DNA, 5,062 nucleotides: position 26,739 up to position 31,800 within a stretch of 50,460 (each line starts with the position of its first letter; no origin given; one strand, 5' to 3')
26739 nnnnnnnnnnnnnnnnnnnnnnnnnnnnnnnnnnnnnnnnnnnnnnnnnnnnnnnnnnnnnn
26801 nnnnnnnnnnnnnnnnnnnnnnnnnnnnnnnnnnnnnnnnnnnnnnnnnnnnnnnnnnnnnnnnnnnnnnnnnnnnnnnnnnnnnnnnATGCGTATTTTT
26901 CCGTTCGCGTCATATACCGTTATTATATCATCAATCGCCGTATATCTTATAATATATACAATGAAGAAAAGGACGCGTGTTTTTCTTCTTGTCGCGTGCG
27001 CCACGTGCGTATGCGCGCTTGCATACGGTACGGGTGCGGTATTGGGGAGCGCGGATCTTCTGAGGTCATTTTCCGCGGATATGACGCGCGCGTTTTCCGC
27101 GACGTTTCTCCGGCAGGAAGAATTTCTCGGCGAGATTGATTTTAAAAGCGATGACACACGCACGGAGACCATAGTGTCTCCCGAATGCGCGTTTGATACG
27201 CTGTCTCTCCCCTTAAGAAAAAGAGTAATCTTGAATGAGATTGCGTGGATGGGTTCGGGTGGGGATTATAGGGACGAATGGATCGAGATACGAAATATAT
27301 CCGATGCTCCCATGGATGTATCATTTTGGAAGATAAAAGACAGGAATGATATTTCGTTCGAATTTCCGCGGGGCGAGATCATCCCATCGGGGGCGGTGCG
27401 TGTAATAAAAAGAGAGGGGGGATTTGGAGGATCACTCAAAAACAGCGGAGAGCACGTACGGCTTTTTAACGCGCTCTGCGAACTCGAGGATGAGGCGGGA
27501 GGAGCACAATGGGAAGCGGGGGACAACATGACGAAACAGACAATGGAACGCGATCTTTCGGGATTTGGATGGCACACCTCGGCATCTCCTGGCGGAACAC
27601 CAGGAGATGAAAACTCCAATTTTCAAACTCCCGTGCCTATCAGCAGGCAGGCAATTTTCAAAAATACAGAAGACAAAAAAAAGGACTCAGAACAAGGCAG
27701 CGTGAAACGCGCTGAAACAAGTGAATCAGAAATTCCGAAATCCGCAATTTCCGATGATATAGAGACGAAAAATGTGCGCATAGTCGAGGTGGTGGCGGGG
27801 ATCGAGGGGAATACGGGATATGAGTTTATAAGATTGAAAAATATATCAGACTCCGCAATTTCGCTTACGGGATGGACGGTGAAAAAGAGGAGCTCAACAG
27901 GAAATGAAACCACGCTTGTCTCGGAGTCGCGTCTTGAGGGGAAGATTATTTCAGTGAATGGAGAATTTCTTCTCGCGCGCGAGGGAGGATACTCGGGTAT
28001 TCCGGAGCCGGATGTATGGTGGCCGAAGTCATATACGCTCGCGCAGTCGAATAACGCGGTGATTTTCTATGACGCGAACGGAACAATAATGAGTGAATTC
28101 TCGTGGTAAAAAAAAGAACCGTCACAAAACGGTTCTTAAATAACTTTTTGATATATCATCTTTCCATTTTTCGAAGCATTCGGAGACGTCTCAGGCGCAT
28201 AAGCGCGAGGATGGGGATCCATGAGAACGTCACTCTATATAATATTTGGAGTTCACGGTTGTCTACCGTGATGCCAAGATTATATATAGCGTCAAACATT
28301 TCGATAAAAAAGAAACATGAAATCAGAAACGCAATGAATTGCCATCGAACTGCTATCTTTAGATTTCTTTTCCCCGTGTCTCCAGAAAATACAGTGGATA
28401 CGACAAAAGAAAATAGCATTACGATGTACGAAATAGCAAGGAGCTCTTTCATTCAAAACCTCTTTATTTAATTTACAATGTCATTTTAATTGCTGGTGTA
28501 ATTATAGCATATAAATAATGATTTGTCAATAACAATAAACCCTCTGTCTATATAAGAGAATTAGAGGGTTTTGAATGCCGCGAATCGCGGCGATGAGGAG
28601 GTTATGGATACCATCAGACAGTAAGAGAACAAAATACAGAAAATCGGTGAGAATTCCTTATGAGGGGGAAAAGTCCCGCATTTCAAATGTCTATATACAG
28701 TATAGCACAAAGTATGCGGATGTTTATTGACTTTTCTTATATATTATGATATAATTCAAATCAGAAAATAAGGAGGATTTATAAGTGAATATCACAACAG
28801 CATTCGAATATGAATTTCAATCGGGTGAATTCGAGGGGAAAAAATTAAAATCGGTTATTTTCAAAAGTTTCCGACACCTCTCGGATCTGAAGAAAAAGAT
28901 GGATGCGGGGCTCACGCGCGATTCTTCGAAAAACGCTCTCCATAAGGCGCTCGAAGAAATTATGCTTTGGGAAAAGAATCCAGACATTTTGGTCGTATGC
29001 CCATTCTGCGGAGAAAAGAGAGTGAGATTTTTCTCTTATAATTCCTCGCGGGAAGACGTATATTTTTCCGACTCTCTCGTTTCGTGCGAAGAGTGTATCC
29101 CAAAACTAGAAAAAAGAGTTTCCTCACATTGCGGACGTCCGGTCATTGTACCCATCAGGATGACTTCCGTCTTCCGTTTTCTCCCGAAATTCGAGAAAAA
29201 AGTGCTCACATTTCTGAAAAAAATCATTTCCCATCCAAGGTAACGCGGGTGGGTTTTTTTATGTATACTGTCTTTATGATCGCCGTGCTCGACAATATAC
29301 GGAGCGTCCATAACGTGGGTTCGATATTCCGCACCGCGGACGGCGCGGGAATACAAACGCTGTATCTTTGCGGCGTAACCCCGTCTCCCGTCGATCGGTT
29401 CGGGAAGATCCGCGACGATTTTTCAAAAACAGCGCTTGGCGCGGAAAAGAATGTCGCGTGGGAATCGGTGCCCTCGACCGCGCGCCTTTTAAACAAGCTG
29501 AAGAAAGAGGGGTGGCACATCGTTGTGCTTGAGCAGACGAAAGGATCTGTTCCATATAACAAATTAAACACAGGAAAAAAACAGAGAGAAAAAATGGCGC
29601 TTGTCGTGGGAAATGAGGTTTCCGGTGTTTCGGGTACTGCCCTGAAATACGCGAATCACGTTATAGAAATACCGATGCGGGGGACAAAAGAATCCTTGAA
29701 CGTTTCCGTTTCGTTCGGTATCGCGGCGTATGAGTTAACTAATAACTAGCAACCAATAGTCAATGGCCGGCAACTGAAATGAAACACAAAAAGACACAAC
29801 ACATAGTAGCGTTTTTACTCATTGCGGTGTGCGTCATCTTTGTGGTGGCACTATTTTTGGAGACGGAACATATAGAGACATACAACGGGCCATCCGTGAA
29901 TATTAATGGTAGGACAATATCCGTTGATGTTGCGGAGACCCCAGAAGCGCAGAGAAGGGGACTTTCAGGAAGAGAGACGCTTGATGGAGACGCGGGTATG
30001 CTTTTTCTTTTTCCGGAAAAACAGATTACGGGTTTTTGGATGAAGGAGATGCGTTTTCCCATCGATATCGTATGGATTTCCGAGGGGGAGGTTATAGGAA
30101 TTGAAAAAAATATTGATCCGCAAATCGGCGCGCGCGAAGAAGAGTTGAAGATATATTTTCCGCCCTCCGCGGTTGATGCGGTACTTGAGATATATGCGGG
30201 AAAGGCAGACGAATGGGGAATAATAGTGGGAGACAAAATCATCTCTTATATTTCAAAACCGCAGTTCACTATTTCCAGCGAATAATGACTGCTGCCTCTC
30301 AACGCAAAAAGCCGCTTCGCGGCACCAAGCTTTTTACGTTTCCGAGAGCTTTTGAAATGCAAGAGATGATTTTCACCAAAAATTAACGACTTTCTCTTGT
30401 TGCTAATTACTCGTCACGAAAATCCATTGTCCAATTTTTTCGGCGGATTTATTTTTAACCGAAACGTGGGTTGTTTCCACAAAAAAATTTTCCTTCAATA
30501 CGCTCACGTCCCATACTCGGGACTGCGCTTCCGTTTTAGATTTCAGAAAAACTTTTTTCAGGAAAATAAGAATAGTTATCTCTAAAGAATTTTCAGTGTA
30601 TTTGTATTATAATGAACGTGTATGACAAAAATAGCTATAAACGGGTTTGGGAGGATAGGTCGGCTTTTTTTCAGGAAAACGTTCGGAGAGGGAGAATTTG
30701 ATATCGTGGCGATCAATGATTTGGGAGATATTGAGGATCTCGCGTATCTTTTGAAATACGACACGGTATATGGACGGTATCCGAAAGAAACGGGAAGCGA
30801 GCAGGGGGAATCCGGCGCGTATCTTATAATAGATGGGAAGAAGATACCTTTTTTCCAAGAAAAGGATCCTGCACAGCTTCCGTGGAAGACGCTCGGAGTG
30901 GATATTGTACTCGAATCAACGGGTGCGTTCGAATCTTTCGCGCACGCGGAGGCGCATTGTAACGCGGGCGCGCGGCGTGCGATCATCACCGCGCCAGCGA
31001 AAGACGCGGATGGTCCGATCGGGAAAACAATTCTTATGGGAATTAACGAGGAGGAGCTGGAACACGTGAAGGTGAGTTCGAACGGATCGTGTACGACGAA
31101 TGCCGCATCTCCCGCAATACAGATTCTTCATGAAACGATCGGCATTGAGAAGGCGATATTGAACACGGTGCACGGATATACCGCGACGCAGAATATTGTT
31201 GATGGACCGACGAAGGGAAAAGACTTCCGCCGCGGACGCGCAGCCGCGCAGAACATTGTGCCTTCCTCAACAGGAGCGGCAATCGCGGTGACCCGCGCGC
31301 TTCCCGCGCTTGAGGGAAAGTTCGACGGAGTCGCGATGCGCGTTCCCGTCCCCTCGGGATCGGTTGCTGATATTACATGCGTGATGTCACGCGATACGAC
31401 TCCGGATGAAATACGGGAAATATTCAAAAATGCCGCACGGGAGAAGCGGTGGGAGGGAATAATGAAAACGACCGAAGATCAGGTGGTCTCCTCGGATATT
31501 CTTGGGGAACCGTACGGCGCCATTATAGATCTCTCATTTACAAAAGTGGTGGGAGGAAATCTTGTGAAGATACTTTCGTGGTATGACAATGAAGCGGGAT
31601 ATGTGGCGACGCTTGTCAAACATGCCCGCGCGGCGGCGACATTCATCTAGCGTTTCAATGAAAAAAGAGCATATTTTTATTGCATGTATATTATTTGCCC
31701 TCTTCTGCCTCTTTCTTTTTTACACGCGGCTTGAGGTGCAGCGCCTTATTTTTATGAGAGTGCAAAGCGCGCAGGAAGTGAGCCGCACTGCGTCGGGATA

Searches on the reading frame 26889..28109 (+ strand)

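Call 73: search_protein_families(library=pfam, proteins=[window:26889-28109:+], max_evalue=0.00001)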
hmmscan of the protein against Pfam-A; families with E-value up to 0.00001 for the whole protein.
window:26889-28109:+ (406 aa): 1 family
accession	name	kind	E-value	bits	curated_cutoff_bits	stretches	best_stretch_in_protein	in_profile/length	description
PF00932.25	LTD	-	1.3e-26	93.6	34.3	2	293-406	5-107/109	Lamin Tail Domain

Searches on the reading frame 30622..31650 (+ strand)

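Call 73: search_protein_families(library=pfam, proteins=[window:30622-31650:+], max_evalue=0.00001)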
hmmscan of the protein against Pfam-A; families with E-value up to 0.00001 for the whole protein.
window:30622-31650:+ (342 aa): 2 families
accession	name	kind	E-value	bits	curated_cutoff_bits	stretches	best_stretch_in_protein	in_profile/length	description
PF02800.25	Gp_dh_C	-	1.8e-54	184.1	24.4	1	164-321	3-158/158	Glyceraldehyde 3-phosphate dehydrogenase, C-terminal domain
PF00044.30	Gp_dh_N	-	1.4e-36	125.2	31.7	1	3-105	2-100/101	Glyceraldehyde 3-phosphate dehydrogenase, NAD binding domain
